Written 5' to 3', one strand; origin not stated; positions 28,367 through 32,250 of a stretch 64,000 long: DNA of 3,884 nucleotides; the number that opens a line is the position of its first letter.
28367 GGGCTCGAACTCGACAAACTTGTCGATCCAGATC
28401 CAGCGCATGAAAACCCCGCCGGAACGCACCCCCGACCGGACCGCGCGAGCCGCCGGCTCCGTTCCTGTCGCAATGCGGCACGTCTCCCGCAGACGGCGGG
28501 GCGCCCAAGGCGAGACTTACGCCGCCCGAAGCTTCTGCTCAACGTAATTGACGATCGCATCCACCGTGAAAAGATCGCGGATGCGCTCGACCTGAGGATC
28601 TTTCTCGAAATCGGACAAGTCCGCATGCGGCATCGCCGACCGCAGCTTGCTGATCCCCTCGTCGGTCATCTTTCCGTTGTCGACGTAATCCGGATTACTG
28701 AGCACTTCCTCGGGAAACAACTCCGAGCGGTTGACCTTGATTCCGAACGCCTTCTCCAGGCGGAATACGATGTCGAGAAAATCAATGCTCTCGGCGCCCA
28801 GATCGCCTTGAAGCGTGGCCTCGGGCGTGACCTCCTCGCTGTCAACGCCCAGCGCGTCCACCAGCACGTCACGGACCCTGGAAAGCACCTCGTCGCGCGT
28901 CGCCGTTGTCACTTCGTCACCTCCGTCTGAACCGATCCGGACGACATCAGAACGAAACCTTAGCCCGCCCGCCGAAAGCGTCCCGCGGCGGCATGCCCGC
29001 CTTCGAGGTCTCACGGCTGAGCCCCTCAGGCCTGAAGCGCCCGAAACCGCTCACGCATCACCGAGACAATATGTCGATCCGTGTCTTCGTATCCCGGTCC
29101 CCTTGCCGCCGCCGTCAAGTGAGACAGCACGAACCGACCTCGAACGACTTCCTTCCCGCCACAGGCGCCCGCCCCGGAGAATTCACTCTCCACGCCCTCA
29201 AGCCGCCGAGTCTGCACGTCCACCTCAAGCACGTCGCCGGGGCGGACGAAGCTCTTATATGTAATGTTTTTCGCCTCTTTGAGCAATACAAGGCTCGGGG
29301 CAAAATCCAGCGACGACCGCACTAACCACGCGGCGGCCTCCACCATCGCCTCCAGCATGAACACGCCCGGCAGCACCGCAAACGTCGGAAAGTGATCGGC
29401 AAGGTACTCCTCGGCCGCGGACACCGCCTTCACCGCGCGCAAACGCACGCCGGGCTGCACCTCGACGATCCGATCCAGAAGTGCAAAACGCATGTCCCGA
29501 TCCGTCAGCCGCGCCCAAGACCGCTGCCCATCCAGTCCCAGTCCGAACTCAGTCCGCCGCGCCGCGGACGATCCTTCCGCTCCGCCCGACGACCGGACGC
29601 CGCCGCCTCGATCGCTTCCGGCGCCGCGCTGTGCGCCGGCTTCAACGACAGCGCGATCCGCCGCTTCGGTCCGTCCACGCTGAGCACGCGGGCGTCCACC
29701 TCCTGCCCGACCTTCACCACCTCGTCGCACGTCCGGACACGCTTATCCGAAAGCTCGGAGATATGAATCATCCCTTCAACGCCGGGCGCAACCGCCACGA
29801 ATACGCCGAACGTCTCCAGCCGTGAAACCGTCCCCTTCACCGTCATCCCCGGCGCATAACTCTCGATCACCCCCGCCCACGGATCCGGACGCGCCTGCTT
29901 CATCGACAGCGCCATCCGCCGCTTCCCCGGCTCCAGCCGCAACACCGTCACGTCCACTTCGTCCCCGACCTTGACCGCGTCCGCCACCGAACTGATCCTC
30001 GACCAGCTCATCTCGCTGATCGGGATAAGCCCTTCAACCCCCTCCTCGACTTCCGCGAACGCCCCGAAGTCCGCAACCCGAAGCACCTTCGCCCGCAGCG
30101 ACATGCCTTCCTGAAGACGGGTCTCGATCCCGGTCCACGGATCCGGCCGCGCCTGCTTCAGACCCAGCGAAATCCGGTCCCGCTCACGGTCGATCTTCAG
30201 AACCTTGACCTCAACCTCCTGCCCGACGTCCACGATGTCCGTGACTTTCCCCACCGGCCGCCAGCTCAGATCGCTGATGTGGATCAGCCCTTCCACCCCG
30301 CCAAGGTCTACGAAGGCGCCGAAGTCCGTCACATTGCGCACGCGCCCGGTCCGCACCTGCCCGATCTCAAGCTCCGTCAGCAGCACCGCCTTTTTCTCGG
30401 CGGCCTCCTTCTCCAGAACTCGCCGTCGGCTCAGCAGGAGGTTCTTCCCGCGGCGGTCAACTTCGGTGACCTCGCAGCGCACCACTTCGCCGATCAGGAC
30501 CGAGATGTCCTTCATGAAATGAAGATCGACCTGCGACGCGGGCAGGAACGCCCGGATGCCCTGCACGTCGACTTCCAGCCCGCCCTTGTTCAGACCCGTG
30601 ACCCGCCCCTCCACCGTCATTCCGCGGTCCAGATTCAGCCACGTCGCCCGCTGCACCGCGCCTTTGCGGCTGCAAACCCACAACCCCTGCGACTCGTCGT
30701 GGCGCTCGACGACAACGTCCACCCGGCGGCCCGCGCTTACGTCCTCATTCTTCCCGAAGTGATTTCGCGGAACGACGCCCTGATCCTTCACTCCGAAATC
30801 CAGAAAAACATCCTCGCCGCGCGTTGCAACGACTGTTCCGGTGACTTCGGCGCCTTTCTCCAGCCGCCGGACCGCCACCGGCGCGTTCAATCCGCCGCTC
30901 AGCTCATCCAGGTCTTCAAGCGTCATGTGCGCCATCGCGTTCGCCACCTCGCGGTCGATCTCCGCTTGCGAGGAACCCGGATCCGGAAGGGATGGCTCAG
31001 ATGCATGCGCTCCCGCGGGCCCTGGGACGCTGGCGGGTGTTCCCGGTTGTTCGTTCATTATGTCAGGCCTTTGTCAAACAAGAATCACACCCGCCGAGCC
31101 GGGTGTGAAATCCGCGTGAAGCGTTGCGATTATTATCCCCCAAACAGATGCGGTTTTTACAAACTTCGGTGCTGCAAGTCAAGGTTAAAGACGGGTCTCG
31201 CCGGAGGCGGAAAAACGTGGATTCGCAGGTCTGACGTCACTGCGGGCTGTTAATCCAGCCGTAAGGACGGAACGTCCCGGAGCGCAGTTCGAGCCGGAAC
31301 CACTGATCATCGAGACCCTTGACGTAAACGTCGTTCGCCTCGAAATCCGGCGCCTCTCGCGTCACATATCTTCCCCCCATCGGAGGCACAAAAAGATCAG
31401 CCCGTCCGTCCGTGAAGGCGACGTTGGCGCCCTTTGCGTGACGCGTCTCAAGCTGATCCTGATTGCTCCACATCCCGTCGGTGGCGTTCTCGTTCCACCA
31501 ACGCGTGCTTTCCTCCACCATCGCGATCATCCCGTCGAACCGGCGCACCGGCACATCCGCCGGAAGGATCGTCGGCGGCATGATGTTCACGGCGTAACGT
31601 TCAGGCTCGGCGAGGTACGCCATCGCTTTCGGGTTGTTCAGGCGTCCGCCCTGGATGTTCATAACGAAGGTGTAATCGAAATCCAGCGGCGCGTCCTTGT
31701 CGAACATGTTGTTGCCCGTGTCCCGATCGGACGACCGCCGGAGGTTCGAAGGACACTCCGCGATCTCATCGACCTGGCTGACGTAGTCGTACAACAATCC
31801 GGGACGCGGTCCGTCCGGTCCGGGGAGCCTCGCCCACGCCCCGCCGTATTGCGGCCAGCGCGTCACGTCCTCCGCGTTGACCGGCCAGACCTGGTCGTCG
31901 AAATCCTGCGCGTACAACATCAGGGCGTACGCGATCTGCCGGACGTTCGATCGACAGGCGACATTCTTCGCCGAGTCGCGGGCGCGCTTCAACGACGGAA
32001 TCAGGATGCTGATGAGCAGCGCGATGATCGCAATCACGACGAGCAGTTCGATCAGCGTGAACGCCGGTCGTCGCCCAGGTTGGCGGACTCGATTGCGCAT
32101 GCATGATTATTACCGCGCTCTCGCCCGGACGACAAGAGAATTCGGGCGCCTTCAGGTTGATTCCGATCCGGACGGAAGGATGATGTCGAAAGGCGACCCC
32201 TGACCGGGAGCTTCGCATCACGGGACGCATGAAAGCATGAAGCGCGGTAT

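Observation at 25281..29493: Compact dehydratase - ACP(with insert) - dehydratase - His-less KS - FabF operon directly behind rpsA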

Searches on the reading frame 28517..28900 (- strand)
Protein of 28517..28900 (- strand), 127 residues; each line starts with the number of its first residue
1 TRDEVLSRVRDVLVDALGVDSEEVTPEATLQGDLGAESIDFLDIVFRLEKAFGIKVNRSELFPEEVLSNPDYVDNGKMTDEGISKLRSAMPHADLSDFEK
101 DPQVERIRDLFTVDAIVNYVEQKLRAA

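Call 3: search_protein_families(library=pfam, proteins=[window:28517-28900:-], max_evalue=0.01)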
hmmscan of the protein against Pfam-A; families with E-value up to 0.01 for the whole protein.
window:28517-28900:- (127 aa): 1 family
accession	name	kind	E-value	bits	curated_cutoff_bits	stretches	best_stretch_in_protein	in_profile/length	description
PF00550.31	PP-binding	-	1.1e-11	45.2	20.8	1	8-62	2-55/67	Phosphopantetheine attachment site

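Call 4: search_protein_families(library=ncbifam, proteins=[window:28517-28900:-], max_evalue=0.01)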
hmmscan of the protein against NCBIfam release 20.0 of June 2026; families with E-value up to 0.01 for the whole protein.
window:28517-28900:- (127 aa): 14 families
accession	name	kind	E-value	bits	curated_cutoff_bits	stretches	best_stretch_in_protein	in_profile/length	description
NF002148.0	PRK00982.1-2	subfamily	1.7e-17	63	71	1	2-60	2-60/79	acyl carrier protein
NF002150.0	PRK00982.1-4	subfamily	1.3e-16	60.6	66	1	2-59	3-60/80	acyl carrier protein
NF002151.0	PRK00982.1-5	equivalog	7.2e-14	51.7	92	1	4-56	3-55/78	acyl carrier protein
TIGR00517.1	acyl_carrier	equivalog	6.5e-13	48.4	70.45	1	3-57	2-56/77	acyl carrier protein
NF003757.0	PRK05350.1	equivalog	6.4e-12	45.4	65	1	1-59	3-61/83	acyl carrier protein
NF002149.0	PRK00982.1-3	equivalog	1.1e-11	44.5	106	1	4-58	3-57/78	acyl carrier protein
NF006031.0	PRK08172.1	equivalog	1.2e-11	45.1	76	1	5-61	5-61/82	acyl carrier protein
NF005079.0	PRK06508.1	equivalog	1.2e-11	44.9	83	1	6-58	5-57/93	acyl carrier protein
NF002147.0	PRK00982.1-1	equivalog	2.4e-08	33.7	84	1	1-60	4-63/83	acyl carrier protein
NF009104.0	PRK12449.1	equivalog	7.6e-08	32.2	70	1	1-56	2-57/80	acyl carrier protein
NF058660.1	cispen_ACP_AmcB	equivalog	1.9e-06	28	80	1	6-66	3-65/80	cispentacin biosynthesis acyl carrier protein AmcB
NF040636.1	AcpM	exception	2e-06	27.7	146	1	1-61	2-62/93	meromycolate extension acyl carrier protein AcpM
NF004533.0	PRK05883.1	equivalog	6.7e-05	22.7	72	1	4-62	23-81/100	acyl carrier protein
NF006617.0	PRK09184.1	subfamily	0.00048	20.1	70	1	7-57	16-70/96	phosphopantetheine-binding protein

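Call 15: search_solved_structures(query=window:28517-28900:-, max_evalue=0.01, show_alignments=2)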
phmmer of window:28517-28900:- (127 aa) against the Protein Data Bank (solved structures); distinct sequences matched with E-value up to 0.01: 71 (the best 60 are shown).
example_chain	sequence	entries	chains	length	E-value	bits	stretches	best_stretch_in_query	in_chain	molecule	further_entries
6lvt_A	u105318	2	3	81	1.6e-12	50.9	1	2-61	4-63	Acyl carrier protein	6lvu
4dxe_H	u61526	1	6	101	2.3e-10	43.9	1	6-60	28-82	Acyl carrier protein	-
2ehs_A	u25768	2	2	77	6.3e-10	42.5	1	7-58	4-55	Acyl carrier protein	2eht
2kw2_A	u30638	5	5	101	2.8e-09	40.4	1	6-65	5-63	Specialized acyl carrier protein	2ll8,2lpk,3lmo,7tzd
2qnw_A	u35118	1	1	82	8.1e-09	38.9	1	5-61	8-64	Acyl carrier protein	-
8jfn_B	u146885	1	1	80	1.5e-08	38.1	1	8-60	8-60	Acyl carrier protein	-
8jfg_G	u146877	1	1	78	1.5e-08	38.1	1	9-60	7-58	Acyl carrier protein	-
8jfh_E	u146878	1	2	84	1.8e-08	37.8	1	8-60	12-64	Acyl carrier protein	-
4zjb_G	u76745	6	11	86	1.9e-08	37.7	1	8-60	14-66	Acyl carrier protein | Acyl carrier protein,Acyl carrier protein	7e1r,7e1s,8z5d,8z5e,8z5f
5h9g_A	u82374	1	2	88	2.1e-08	37.6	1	9-60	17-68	Acyl carrier protein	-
8jfi_G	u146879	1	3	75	2.1e-08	37.6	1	9-60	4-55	Acyl carrier protein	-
1x3o_A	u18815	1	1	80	2.2e-08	37.5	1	1-61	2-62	acyl carrier protein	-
2x2b_A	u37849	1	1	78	3.3e-08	37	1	4-60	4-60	ACYL CARRIER PROTEIN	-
6ihc_G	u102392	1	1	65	3.5e-08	36.9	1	10-59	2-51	holo-form acyl carrier protein (holo-ACP)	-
1hy8_A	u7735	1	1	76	3.5e-08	36.9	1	5-60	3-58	ACYL CARRIER PROTEIN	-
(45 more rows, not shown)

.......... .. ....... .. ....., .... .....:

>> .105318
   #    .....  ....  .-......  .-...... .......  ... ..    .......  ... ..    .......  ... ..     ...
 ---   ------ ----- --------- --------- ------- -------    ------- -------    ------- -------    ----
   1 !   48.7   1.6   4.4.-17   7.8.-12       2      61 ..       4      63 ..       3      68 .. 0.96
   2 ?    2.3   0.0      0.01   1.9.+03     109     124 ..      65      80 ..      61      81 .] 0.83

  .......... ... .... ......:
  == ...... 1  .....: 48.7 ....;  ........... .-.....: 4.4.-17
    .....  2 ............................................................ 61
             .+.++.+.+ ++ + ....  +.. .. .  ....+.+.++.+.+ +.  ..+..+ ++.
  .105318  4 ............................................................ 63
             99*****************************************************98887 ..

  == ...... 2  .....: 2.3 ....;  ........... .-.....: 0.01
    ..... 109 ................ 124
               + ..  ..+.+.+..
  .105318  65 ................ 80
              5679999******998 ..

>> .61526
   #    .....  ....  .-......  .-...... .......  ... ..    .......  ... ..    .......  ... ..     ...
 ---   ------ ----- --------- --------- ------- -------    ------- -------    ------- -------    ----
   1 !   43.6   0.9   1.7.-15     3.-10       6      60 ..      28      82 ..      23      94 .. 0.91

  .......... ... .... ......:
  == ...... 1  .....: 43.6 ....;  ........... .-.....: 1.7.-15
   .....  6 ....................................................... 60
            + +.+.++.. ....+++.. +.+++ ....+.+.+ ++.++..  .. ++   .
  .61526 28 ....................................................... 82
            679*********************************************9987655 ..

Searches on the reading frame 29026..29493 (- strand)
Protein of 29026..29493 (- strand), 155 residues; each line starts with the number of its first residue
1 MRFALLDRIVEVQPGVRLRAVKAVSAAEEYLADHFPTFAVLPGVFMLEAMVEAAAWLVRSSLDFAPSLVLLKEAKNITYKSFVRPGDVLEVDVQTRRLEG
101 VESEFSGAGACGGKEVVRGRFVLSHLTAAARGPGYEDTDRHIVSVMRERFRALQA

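Call 3: search_protein_families(library=pfam, proteins=[window:29026-29493:-], max_evalue=0.01)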
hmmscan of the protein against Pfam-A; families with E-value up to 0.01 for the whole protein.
window:29026-29493:- (155 aa): 1 family
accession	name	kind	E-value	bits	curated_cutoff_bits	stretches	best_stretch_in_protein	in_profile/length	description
PF07977.19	FabA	-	2.3e-14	53.6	23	1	3-117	6-135/138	FabA-like domain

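Call 4: search_protein_families(library=ncbifam, proteins=[window:29026-29493:-], max_evalue=0.01)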
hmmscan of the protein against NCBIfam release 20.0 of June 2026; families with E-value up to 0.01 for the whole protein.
window:29026-29493:- (155 aa): 4 families
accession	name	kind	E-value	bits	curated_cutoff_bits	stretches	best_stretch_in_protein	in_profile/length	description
NF000582.1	PRK00006.1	equivalog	3e-22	79.1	113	1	3-122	15-134/137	3-hydroxyacyl-ACP dehydratase FabZ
TIGR01750.1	fabZ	equivalog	2.9e-20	72.5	155.15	1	3-122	16-138/141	3-hydroxyacyl-ACP dehydratase FabZ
NF009667.0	PRK13188.1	equivalog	1.9e-16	59.8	465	1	3-121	336-455/464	bifunctional UDP-3-O-[3-hydroxymyristoyl] N-acetylglucosamine deacetylase/3-hydroxyacyl-ACP dehydratase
NF058663.1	cispen_cyc_AmcE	equivalog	2.3e-14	53.7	140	1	5-123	21-140/153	cispentacin biosynthesis cyclizing decarboxylase AmcE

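Call 17: search_solved_structures(query=window:29026-29493:-, max_evalue=0.001)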
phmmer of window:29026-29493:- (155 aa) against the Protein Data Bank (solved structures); distinct sequences matched with E-value up to 0.001: 21.
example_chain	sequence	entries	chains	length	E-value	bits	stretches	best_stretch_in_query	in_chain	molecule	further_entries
8ayc_A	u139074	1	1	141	9.6e-14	55.1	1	3-118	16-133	Beta-hydroxyacyl-(Acyl-carrier-protein) dehydratase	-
8ayb_A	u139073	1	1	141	1.3e-13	54.6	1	3-118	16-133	Beta-hydroxyacyl-(Acyl-carrier-protein) dehydratase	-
7qv0_A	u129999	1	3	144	1.6e-13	54.4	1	3-118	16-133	Beta-hydroxyacyl-(Acyl-carrier-protein) dehydratase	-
8ayi_A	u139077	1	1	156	1.8e-12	51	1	3-119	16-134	Beta-hydroxyacyl-(Acyl-carrier-protein) dehydratase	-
8ayd_AA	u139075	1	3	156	2.6e-12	50.5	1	3-97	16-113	3-hydroxyacyl-[acyl-carrier-protein] dehydratase FabZ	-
4h4g_A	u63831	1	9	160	7e-12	49.1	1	4-127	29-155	(3R)-hydroxymyristoyl-[acyl-carrier-protein] dehydratase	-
6n3p_A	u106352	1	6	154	3.2e-11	46.9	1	3-119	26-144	3-hydroxyacyl-[acyl-carrier-protein] dehydratase FabZ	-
2okh_A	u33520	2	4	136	8.2e-11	45.6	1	3-118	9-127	Beta-hydroxyacyl-ACP dehydratase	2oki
1zhg_A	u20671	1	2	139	8.9e-11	45.5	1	3-118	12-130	beta hydroxyacyl-acyl carrier protein dehydratase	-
1z6b_A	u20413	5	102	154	1.2e-10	45.1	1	3-118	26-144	fatty acid synthesis protein | Beta-hydroxyacyl-ACP dehydratase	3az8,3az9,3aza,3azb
1u1z_A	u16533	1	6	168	1.3e-10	45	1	3-93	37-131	(3R)-hydroxymyristoyl-[acyl carrier protein] dehydratase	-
5bux_A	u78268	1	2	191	2.2e-10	44.2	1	3-121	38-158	3-hydroxyacyl-[acyl-carrier-protein] dehydratase FabZ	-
5buw_A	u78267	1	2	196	2.3e-10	44.1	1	3-121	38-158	3-hydroxyacyl-[acyl-carrier-protein] dehydratase FabZ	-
6ihc_A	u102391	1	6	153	2.4e-09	40.8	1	4-119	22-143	3-hydroxyacyl-[acyl-carrier-protein] dehydratase FabZ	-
3b7j_A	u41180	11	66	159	3.1e-09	40.5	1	4-119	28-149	(3R)-hydroxymyristoyl-acyl carrier protein dehydratase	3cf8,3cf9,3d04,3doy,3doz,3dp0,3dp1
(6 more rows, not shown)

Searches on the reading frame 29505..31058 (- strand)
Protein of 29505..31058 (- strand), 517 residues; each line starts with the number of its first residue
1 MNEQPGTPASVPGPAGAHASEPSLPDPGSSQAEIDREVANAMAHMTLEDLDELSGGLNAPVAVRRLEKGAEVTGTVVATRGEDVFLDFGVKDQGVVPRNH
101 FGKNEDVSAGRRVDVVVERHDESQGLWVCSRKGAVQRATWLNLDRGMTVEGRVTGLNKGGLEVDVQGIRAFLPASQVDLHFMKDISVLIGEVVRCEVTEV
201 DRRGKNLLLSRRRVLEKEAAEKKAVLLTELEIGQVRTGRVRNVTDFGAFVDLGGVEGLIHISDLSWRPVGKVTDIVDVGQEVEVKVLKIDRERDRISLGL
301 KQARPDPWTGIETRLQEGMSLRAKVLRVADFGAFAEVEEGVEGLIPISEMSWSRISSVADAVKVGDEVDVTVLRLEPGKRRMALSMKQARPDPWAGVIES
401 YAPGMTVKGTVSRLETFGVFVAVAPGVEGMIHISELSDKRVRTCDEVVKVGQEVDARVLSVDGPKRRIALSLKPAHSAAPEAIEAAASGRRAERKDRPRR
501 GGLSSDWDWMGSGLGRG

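Call 85: search_protein_families(library=ncbifam, proteins=[window:29505-31058:-], max_evalue=0.00001)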
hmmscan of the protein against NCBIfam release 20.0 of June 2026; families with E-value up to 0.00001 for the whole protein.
window:29505-31058:- (517 aa): 33 families (the best 25 are shown)
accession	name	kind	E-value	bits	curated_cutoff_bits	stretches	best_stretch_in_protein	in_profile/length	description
NF000907.0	PRK00087.1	equivalog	1.8e-143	479.2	624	2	33-389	266-635/671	bifunctional 4-hydroxy-3-methylbut-2-enyl diphosphate reductase/30S ribosomal protein S1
NF004952.0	PRK06299.1-2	equivalog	3.6e-136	454.8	524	1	52-484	38-472/580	30S ribosomal protein S1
NF005208.0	PRK06676.1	equivalog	7.4e-134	446.6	368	2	62-349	12-310/391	30S ribosomal protein S1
TIGR00717.1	rpsA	equivalog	3.6e-128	428.3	577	2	64-395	14-351/516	30S ribosomal protein S1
NF004953.0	PRK06299.1-3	equivalog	3.5e-127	425.1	720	1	44-483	23-466/580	30S ribosomal protein S1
NF010379.0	PRK13806.1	equivalog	9.4e-115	384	648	2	64-427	30-403/491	30S ribosomal protein S1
NF004954.0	PRK06299.1-4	equivalog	1.9e-114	382.9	727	2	63-352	15-311/560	30S ribosomal protein S1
NF004955.0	PRK06299.1-5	equivalog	1.6e-111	373.3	878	2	51-354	10-320/566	30S ribosomal protein S1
NF005911.0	PRK07899.1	equivalog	3.5e-102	342.6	691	2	62-350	29-326/486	30S ribosomal protein S1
NF004951.0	PRK06299.1-1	equivalog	5.5e-97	325.4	918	1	67-474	19-435/556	30S ribosomal protein S1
NF004956.0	PRK06299.1-6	equivalog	1.6e-77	261.3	711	2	67-382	29-351/554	30S ribosomal protein S1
NF005973.0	PRK08059.1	equivalog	2e-63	212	148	3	228-307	3-83/123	S1 domain-containing post-transcriptional regulator GSP13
NF040579.1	S1_dom_CvfD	subfamily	9.9e-61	203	117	3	402-484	2-80/113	CvfD/Ygs/GSP13 family RNA-binding post-transcriptional regulator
NF006363.0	PRK08582.1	equivalog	4.5e-52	175.9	171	3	230-307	3-80/140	S1 domain-containing RNA-binding protein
TIGR03591.1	polynuc_phos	equivalog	2.7e-50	171.5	525.05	3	217-302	603-688/689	polyribonucleotide nucleotidyltransferase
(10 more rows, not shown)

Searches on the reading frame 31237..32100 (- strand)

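Call 85: search_protein_families(library=ncbifam, proteins=[window:31237-32100:-], max_evalue=0.00001)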
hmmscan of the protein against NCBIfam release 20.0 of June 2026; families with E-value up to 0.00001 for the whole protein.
window:31237-32100:- (287 aa): 4 families
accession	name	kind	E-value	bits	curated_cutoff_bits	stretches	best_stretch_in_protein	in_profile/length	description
TIGR01710.1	typeII_sec_gspG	equivalog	2e-09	37.6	88.85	1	14-67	3-56/134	type II secretion system major pseudopilin GspG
NF040999.1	pilin_ComGC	equivalog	4.7e-09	36.3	75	1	13-64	3-54/84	competence type IV pilus major pilin ComGC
NF041013.1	T4P_ComGE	equivalog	9.6e-07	28.8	49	1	13-59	5-51/83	competence type IV pilus minor pilin ComGE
TIGR02532.1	IV_pilin_GFxxxE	domain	6.3e-06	25.8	16.3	1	14-33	4-23/24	prepilin-type N-terminal cleavage/methylation domain-containing protein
